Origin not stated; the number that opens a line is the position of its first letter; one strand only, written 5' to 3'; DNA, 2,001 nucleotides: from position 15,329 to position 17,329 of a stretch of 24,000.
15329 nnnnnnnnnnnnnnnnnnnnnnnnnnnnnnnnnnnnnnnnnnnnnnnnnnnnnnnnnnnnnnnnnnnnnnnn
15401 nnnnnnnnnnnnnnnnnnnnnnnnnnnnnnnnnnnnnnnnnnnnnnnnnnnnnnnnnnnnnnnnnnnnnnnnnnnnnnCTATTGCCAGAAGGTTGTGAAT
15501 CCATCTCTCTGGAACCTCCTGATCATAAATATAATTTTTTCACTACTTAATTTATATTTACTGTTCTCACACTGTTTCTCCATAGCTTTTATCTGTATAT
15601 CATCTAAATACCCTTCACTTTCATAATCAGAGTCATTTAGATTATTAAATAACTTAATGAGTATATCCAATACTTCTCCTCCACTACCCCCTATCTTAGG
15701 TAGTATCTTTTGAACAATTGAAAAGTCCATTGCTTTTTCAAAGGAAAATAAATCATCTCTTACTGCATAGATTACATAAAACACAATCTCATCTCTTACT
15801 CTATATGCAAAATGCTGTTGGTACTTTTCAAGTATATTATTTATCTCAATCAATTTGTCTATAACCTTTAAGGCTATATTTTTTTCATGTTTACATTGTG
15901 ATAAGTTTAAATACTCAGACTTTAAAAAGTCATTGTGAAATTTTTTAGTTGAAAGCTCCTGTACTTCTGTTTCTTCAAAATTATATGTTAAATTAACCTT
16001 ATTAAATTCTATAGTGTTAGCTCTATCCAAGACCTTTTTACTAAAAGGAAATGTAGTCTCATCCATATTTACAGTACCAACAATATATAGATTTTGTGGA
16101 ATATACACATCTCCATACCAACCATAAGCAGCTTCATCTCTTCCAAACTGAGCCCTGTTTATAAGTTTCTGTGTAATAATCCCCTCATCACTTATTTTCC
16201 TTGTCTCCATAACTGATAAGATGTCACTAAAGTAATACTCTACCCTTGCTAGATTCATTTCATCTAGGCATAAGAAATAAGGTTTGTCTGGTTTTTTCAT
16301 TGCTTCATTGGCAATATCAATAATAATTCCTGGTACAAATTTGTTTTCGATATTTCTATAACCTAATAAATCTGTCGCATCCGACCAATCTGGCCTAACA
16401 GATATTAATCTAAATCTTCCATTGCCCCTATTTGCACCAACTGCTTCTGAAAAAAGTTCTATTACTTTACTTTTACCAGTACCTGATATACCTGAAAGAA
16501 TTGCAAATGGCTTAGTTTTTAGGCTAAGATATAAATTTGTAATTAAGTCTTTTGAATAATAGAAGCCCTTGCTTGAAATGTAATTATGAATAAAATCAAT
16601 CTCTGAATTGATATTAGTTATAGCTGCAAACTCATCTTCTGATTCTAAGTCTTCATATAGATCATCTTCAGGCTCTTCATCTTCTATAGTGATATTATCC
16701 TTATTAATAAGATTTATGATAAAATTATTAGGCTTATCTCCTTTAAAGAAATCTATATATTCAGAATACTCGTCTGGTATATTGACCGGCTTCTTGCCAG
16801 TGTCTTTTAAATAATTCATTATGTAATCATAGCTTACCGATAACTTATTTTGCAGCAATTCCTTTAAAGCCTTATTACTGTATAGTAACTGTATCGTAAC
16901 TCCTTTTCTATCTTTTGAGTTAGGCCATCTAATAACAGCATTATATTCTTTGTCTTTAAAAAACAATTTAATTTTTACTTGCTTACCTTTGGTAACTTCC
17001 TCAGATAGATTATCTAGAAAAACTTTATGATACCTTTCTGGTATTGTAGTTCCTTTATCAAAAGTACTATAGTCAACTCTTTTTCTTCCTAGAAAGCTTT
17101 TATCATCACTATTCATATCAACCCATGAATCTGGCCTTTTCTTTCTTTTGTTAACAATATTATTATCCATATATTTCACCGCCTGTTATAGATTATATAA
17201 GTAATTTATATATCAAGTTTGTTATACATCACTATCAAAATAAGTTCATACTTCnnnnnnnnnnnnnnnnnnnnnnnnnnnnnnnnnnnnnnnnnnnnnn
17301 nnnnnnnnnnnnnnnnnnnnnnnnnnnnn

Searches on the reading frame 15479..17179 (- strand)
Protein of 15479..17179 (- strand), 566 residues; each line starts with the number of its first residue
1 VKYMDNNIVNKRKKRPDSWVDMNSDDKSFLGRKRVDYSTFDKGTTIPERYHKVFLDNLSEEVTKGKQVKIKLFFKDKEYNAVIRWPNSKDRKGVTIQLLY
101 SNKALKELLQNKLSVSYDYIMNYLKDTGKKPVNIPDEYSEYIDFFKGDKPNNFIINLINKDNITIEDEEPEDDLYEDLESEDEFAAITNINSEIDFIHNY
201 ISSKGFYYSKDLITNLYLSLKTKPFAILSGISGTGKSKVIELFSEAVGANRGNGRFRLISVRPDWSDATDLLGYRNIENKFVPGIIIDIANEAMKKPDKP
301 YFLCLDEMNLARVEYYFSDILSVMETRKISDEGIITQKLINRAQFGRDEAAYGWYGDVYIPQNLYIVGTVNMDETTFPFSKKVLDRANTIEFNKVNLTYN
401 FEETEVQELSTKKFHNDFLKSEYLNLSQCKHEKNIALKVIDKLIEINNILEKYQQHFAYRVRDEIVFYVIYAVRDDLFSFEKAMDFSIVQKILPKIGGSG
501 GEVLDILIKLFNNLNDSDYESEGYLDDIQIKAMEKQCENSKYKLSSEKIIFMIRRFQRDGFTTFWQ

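Call 6: search_protein_families(library=padloc, proteins=[window:15479-17179:-], max_evalue=0.1)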
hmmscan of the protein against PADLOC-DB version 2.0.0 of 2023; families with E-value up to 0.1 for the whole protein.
window:15479-17179:- (566 aa): 2 families
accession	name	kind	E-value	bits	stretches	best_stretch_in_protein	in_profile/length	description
PDLC04547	PDC-M26A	-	1.9e-50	170.2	2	156-329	265-434/724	-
PDLC04140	mad8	-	0.00031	18.4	1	211-264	15-68/314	mads_8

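Call 68: search_protein_families(library=pfam, proteins=[window:15479-17179:-], max_evalue=0.001)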
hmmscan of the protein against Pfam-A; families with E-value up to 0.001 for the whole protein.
window:15479-17179:- (566 aa): 1 family
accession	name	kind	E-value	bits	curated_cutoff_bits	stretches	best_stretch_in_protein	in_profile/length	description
PF07728.20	AAA_5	-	2.6e-06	27.9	22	1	227-331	3-99/139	AAA domain (dynein-related subfamily)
